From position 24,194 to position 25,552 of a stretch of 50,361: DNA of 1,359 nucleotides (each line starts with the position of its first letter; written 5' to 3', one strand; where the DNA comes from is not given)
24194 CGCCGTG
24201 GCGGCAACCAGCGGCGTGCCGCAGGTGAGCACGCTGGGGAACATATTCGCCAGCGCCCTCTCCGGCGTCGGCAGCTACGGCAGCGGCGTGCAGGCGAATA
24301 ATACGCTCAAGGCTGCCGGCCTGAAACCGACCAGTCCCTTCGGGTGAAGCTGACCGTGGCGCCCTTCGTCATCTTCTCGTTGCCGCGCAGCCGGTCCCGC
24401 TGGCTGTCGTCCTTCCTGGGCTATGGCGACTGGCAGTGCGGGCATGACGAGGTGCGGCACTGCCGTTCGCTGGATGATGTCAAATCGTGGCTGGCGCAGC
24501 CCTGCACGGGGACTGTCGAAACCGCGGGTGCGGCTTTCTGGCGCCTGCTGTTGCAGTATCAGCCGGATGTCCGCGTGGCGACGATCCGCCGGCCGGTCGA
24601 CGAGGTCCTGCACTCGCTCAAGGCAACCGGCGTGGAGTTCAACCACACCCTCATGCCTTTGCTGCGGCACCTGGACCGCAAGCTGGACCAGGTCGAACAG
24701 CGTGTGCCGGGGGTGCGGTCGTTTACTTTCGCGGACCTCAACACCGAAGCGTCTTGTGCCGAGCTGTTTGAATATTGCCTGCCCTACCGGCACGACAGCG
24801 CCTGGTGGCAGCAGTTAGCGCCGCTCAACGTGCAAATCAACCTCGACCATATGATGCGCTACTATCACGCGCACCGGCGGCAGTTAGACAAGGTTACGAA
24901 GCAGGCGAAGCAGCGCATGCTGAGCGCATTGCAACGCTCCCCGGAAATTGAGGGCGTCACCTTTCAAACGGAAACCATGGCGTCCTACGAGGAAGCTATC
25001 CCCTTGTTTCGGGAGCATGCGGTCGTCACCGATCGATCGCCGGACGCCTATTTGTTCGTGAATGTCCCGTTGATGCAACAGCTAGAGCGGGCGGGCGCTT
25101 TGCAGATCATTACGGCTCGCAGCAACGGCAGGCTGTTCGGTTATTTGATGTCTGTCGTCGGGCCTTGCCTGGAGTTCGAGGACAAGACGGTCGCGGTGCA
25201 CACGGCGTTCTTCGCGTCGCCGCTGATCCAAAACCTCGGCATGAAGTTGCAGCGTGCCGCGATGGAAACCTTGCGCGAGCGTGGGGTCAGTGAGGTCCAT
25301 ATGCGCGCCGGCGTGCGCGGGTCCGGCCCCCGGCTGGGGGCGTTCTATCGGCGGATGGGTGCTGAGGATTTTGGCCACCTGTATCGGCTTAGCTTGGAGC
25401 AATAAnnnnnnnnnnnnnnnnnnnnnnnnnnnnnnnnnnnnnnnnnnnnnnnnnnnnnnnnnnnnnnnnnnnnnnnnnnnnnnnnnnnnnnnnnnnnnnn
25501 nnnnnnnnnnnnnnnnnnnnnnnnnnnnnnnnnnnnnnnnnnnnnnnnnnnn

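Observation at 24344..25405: Sulfotransferase-like / GNAT-like fusion protein embedded among the ejection proteins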

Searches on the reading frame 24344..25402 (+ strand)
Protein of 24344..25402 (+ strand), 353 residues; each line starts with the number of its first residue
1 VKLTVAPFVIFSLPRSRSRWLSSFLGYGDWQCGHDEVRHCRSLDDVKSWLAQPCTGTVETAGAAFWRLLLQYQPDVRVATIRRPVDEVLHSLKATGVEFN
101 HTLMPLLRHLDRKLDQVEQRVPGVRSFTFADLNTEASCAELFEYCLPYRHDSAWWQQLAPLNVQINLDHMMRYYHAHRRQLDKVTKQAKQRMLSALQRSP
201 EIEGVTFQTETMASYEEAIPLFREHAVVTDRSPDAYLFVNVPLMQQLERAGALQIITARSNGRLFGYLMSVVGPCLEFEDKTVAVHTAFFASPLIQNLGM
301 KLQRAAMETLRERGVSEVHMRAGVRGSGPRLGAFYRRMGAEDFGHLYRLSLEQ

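Call 3: search_protein_families(library=pfam, proteins=[window:24344-25402:+], max_evalue=1)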
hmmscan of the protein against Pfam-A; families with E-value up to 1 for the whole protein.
window:24344-25402:+ (353 aa): 3 families
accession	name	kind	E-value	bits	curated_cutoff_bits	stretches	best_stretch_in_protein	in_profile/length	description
PF17784.7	Sulfotransfer_4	-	7e-05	23.2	22.8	1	42-122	58-141/215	Sulfotransferase domain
PF13480.13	Acetyltransf_6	-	0.0035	17.9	22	1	189-320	4-134/143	Acetyltransferase (GNAT) domain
PF08029.16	HisG_C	-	0.11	13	23.5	0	112-139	14-41/73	HisG, C-terminal domain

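Call 4: search_protein_families(library=phrogs, proteins=[window:24344-25402:+], max_evalue=0.01)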
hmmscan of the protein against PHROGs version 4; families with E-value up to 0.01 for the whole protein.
window:24344-25402:+ (353 aa): 3 families
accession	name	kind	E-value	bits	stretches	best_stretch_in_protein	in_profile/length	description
phrog_10855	-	other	1.8e-08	35.9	1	8-179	4-168/180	hydrolase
phrog_38824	-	unknown function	8e-07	30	1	9-172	9-177/196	-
phrog_1249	-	other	3.7e-05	24.5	1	244-349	50-155/180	acetyltransferase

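Call 8: search_dna_similar(query=window:24344-25402:+, collection=phages, mode=protein, max_rows=40, max_evalue=0.001)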
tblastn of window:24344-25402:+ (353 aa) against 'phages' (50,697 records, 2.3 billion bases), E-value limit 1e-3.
No match.

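Call 9: find_homologous_proteins(query=window:24344-25402:+, max_evalue=0.001)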
Query window:24344-25402:+ (353 aa): 1068 proteins with E <= 0.001 among 4448 candidates; the best 120 are listed.
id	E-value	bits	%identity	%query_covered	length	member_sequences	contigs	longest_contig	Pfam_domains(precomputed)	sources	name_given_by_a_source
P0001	2.0e-239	811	100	100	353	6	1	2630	-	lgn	-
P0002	1.9e-197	673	83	99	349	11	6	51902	PF17784.8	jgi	jgi:GNAT superfamily N-acetyltransferase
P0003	1.1e-196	671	84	98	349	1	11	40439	PF17784.8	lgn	-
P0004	8.3e-191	651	78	99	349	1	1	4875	-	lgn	-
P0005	4.0e-190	649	80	98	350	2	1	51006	PF17784.8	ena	-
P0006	1.3e-182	625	77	99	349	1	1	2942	-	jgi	jgi:hypothetical protein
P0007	1.8e-180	617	76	99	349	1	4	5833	-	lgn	-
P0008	4.3e-180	616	76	98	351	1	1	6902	-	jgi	jgi:hypothetical protein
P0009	3.4e-177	607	75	99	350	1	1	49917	-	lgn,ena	-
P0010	5.0e-175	600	73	99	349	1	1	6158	-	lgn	-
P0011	1.2e-173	595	73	98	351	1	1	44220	-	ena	-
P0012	1.3e-173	595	72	99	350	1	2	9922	-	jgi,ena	jgi:hypothetical protein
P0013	8.2e-173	592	72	98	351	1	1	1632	-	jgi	jgi:hypothetical protein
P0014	9.8e-173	592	73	99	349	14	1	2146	-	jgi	jgi:hypothetical protein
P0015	5.6e-172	590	73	99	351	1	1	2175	-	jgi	-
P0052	1.1e-129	450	55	99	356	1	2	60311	-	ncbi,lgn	-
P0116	1.0e-121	424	54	99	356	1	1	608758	-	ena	-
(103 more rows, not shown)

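Call 12: search_solved_structures(query=A1, max_evalue=10, show_alignments=3)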
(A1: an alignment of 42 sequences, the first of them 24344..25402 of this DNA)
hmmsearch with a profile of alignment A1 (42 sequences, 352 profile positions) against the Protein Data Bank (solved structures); distinct sequences matched with E-value up to 10: 8.
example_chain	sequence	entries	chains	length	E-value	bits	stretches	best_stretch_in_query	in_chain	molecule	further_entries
9u78_A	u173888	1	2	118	1e-07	34.5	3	30-51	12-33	Single Chain Protein of De Novo Designed Helix Bundles-4EH2 with KDPV Loop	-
8y9p_A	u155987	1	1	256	0.012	17.8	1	52-141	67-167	SgdX2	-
7l1k_A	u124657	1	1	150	0.034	16.3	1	295-350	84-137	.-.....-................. 30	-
2bl1_A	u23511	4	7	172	0.52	12.4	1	291-345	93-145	PUTATIVE PHOSPHINOTHRICIN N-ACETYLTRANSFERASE PA4866 | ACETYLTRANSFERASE PA4866 FROM P. AERUGINOSA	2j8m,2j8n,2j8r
1yvo_A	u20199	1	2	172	0.52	12.4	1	291-345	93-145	conserved hypothetical protein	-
5tiz_A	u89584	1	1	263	1.2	11.2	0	57-111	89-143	Sulfotransferase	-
6dd8_A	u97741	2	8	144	2.4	10.2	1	159-250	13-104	Synaptonemal complex protein 3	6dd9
1ge9_A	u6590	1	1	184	3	9.9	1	63-116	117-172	RIBOSOME RECYCLING FACTOR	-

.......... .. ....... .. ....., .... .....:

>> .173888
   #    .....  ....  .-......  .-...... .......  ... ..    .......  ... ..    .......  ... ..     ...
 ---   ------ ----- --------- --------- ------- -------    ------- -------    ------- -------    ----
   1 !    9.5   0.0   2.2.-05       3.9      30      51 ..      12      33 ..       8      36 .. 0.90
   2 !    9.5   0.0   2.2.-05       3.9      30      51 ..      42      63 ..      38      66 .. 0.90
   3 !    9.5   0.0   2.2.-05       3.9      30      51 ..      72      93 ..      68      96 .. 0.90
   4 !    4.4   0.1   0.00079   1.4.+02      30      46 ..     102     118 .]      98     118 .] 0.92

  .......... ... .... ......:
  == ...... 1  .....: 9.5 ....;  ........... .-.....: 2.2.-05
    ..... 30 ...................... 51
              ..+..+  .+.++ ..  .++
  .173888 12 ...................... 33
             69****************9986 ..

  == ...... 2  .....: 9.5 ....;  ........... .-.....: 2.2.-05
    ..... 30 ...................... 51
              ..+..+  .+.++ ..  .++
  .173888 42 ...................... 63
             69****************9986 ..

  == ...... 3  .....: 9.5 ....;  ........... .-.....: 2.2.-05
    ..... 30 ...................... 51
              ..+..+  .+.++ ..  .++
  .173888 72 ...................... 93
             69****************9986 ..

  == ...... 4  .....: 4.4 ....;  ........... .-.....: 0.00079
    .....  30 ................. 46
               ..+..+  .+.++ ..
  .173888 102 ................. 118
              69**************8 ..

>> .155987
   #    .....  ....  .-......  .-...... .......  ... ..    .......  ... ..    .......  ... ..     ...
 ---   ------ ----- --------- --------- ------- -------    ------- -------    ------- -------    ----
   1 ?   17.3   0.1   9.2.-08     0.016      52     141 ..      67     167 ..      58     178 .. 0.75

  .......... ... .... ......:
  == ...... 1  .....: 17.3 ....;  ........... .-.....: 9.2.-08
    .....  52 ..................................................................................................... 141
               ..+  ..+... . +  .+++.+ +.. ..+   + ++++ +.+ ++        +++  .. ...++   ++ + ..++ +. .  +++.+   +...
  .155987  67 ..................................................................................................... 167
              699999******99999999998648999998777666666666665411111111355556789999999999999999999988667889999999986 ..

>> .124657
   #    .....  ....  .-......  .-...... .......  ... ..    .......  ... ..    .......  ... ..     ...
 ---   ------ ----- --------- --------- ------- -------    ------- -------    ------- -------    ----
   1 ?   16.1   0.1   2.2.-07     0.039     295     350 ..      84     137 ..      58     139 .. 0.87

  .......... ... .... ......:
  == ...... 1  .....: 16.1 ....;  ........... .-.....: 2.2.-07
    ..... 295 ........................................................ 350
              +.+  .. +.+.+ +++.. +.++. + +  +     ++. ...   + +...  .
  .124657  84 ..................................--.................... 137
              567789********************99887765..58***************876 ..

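Call 13: find_encoding_contigs(protein=P0116, flank=10000, max_places=2)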
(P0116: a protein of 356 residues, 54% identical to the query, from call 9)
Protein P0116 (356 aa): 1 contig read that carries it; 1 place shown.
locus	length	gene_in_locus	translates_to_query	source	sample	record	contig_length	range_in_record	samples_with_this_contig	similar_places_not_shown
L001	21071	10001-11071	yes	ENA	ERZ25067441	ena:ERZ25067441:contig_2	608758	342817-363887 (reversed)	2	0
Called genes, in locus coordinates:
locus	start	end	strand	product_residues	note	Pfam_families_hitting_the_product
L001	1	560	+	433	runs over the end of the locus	PF13356:Arm-DNA-bind_3, PF00589:Phage_integrase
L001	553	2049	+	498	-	-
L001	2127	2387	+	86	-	-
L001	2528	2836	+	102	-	-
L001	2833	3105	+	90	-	-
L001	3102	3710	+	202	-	-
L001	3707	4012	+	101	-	-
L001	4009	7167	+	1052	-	-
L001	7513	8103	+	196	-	-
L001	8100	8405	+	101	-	-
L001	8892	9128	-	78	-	PF12587:DUF3761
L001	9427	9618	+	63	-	PF12728:HTH_17 (weak)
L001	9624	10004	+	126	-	-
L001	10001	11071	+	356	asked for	-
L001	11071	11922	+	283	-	-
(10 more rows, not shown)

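Call 14: find_encoding_contigs(protein=P0052, flank=10000, max_places=2)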
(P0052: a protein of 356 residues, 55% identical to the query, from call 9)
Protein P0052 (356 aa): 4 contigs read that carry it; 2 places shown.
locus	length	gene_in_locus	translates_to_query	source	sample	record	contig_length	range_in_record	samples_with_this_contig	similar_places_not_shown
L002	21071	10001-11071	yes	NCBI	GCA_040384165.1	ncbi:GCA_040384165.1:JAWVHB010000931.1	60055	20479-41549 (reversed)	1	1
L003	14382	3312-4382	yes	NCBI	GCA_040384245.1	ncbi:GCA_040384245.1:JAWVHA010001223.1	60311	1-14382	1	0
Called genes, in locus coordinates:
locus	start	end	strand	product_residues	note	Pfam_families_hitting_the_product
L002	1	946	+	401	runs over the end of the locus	PF11651:P22_CoatProtein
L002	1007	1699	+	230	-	-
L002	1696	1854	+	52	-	-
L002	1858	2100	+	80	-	-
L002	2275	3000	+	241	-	-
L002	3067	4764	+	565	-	-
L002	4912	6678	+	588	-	PF11134:Phage_stabilise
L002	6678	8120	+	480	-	PF00041:fn3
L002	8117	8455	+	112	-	-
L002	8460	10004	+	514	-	-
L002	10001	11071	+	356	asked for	-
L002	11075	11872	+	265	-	-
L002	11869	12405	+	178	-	-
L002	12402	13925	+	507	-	-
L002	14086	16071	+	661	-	-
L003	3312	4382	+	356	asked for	-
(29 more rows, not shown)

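Call 16: search_protein_families(library=ncbifam, proteins=[window:24344-25402:+], max_evalue=1)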
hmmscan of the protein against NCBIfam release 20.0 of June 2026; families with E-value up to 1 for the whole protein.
window:24344-25402:+ (353 aa): 0 families

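Call 18: predict_structure(alignment_id=A1)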
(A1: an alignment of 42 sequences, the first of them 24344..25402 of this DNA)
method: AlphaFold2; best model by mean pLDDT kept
length: 353 residues; sequences in the alignment: 42
mean_pLDDT: 88.9   pTM: 0.79
mean pLDDT of the five models: 88.9, 88.9, 88.0, 88.0, 88.0
residues with pLDDT >= 90: 198; 70-90: 140; 50-70: 10; < 50: 5
segments of 3 or more residues with pLDDT < 50: none
pLDDT, mean of each block of 10 residues (from residue 1): 76 94 96 87 87 93 84 94 95 81 88 95 96 97 97 96 87 86 88 84 91 91 87 90 95 95 91 91 91 86 94 93 57 77 81 77
secondary structure, 60 per line:
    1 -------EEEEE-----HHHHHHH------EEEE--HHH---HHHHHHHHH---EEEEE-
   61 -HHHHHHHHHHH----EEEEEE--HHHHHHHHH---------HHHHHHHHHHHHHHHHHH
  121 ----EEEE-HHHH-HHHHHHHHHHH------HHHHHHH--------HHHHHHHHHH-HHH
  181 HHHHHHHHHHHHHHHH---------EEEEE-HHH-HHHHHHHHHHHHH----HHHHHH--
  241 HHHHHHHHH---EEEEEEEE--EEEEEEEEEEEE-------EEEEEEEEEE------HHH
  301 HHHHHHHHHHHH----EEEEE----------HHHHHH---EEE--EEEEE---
elements in order: E8-12 H18-24 E31-34 H43-51 E55-59 H62-72 E77-82 H85-93 H103-120 E125-128 H130-133 H135-145 H152-158 H167-176 H178-196 E206-210 H216-228 H233-238 H241-249 E253-260 E263-274 E282-291 H298-312 E317-321 H332-337 E341-343 E346-350

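Call 22: fold_search(model_id=the predicted structure, library=pdb)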
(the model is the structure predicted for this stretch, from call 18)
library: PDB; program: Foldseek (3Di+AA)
matches with E <= 10: 1437; with E <= 0.001: 472
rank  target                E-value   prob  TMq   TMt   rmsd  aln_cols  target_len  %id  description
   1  2r7h_B                9.8e-08  1.00  0.33  0.67   3.9       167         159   18  CRYSTAL STRUCTURE OF A putative acetyltransferase of the GNAT family (DDE_3044) FROM DESULFOVIBRIO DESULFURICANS SUBSP (released 2007-09-25)
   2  2r7h_A                1.6e-07  1.00  0.31  0.62   4.2       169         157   19  CRYSTAL STRUCTURE OF A putative acetyltransferase of the GNAT family (DDE_3044) FROM DESULFOVIBRIO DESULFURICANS SUBSP (released 2007-09-25)
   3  8osp_A                3.8e-07  1.00  0.34  0.63   4.2       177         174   12  GCN5-related N-Acetyltransferase from Lactobacillus curiae (released 2023-07-05)
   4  1tiq_B                5.1e-07  1.00  0.30  0.56   5.9       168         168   14  Crystal Structure of an Acetyltransferase (PaiA) in complex with CoA and DTT from Bacillus subtilis, Northeast Structu (released 2004-07-13)
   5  2zpa_B                5.5e-07  1.00  0.29  0.18  15.7       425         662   10  Crystal Structure of tRNA(Met) Cytidine Acetyltransferase (released 2009-04-07)
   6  5u08_A                5.8e-07  1.00  0.31  0.65   3.9       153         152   18  Crystal structure of an aminoglycoside acetyltransferase meta-AAC0020 from an uncultured soil metagenomic sample in co (released 2017-02-08)
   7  5f46_A                5.8e-07  1.00  0.30  0.65   3.9       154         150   18  Crystal structure of an aminoglycoside acetyltransferase meta-AAC0020 from an uncultured soil metagenomic sample, apoe (released 2015-12-16)
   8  5f47_B                7.3e-07  1.00  0.31  0.66   3.9       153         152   19  Crystal structure of an aminoglycoside acetyltransferase meta-AAC0020 from an uncultured soil metagenomic sample in co (released 2015-12-30)
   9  5f46_B                7.8e-07  1.00  0.31  0.66   3.9       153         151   19  Crystal structure of an aminoglycoside acetyltransferase meta-AAC0020 from an uncultured soil metagenomic sample, apoe (released 2015-12-16)
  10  2zpa_A                7.8e-07  1.00  0.32  0.19  16.6       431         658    9  Crystal Structure of tRNA(Met) Cytidine Acetyltransferase (released 2009-04-07)
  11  5u08_D                8.3e-07  1.00  0.30  0.65   4.1       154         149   18  Crystal structure of an aminoglycoside acetyltransferase meta-AAC0020 from an uncultured soil metagenomic sample in co (released 2017-02-08)
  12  5f49_C                1.1e-06  1.00  0.30  0.64   5.2       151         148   19  Crystal structure of an aminoglycoside acetyltransferase meta-AAC0020 from an uncultured soil metagenomic sample in co (released 2015-12-16)
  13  5hmn_A                1.2e-06  1.00  0.34  0.73   3.0       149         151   13  Crystal structure of an aminoglycoside acetyltransferase HMB0005 from an uncultured soil metagenomic sample, unknown a (released 2016-02-17)
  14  3g8w_D                1.3e-06  1.00  0.35  0.72   3.3       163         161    8  Crystal structure of a probable acetyltransferase from Staphylococcus epidermidis ATCC 12228 (released 2009-03-03)
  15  1bo4_B                1.4e-06  1.00  0.31  0.73   3.1       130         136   11  CRYSTAL STRUCTURE OF A GCN5-RELATED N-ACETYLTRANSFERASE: SERRATIA MARESCENS AMINOGLYCOSIDE 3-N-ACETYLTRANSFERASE (released 1998-10-07)
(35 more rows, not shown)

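Call 27: search_dna_similar(query=window:24344-25402:+, collection=phages, mode=protein, max_rows=30, max_evalue=10)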
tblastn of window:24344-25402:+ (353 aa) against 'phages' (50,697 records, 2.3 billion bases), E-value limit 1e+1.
Records with a match: 113; places in all: 113; records where one place covers at least 80% of the query: 0.
Best place of each record, by identity: <60% 113.
By first word of the organism name: Escherichia 57; Vectrevirus 18; Salmonella 15; Proteus 9; Vibrio 6; Citrobacter 2; Synechococcus 2; Klebsiella 1; Raoultella 1; Pseudomonas 1; and 1 more.
By host as written in the record: - 27; Escherichia coli 23; Escherichia coli O18ac:K1:H7 ColV+ 8; Vibrio breoganii 6; Salmonella enterica 4; Escherichia coli APEC 45 3; Eschercihia coli (multidrug-resistant clinical isolate) 3; Salmonella enterica Hadar 2; and 27 more.
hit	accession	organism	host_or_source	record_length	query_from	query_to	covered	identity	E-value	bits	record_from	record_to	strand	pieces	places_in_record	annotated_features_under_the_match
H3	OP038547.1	Salmonella phage GRNsp03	Salmonella enterica subsp. enterica ...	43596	216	351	39%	23.9%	2e+0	37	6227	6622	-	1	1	hypothetical protein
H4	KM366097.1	Salmonella phage BP12B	Salmonella enterica Hadar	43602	216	351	39%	23.9%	2e+0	37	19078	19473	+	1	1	hypothetical protein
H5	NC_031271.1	Salmonella phage BP12B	Salmonella enterica Hadar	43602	216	351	39%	23.9%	2e+0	37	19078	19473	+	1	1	acetyltransferase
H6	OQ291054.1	Salmonella phage Kenya-K31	Salmonella enterica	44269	216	351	39%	23.2%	3e+0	36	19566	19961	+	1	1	record has no annotation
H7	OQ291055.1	Salmonella phage Kenya-K32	Salmonella enterica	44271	216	351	39%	23.2%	3e+0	36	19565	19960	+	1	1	record has no annotation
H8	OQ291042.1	Salmonella phage Kenya-K11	Salmonella enterica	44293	216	351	39%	23.2%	3e+0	36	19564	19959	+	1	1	record has no annotation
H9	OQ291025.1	Salmonella phage Kenya-K30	Salmonella enterica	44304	216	351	39%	23.2%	3e+0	36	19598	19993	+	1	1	acetyltransferase (GNAT) family protein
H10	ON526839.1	Salmonella phage GRNsp51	Salmonella sp.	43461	216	351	39%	23.2%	6e+0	35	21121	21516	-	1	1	hypothetical protein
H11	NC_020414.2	Escherichia phage UAB_Phi78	Salmonella enterica subsp. enterica ...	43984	216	351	39%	23.2%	6e+0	35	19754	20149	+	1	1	acetyltransferase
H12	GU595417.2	Escherichia phage UAB_Phi78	Salmonella enterica subsp. enterica ...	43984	216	351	39%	23.2%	6e+0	35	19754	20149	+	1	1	hypothetical protein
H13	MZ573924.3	Salmonella phage vB_SenAt-pSL2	Salmonella enterica subsp. enterica ...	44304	216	351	39%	23.2%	6e+0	35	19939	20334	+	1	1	hypothetical protein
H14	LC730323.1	Salmonella phage SP6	Salmonella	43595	216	351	39%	23.2%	8e+0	35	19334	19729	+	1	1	record has no annotation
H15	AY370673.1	Salmonella phage SP6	-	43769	216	351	39%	23.2%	8e+0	35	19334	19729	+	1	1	27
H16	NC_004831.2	Salmonella phage SP6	Salmonella typhimurium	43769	216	351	39%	23.2%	8e+0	35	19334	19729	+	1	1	acetyltransferase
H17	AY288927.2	Salmonella phage SP6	-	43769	216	351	39%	23.2%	8e+0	35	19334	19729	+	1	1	28: acetyltransferase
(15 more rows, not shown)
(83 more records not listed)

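Call 34: find_related_loci(query=A1, collection=viral_contigs, flank=10000)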
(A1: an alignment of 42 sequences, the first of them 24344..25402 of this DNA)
Query A1 (353 aa) in viral_contigs; peptide patterns used: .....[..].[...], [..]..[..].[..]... (x = any residue, [..] = any of these).
217 stretches matched a pattern; 186 encode a relative of the query (tblastn E <= 1e-3); the best 80 are kept; 80 distinct loci.
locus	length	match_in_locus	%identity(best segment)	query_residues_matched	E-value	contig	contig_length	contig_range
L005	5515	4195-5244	83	4-353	0e+0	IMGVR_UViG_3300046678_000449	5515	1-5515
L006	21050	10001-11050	83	4-353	0e+0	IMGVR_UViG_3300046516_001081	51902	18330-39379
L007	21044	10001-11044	75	5-352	0e+0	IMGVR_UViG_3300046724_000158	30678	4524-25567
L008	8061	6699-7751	72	3-353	2e-177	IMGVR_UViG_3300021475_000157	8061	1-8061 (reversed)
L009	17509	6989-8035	72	5-353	9e-176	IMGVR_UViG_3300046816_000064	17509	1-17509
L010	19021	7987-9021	70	5-352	3e-164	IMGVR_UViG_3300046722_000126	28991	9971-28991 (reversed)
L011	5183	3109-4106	77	4-353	1e-157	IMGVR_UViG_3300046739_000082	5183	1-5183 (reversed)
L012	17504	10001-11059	61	4-353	9e-137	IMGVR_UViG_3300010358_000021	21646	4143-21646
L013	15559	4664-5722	61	4-353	6e-136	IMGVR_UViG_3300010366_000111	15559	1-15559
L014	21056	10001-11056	54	2-352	5e-130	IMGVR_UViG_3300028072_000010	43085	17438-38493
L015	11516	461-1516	56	4-351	1e-127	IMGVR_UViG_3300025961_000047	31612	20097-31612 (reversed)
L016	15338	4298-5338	56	5-352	1e-127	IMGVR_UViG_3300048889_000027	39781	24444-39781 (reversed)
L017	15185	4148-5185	56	7-352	1e-127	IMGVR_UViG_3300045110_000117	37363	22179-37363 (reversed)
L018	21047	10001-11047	56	7-352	8e-128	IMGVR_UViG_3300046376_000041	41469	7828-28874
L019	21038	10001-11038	56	7-352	5e-127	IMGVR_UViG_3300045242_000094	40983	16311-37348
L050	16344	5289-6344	50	7-353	3e-114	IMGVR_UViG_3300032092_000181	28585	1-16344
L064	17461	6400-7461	50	5-353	4e-113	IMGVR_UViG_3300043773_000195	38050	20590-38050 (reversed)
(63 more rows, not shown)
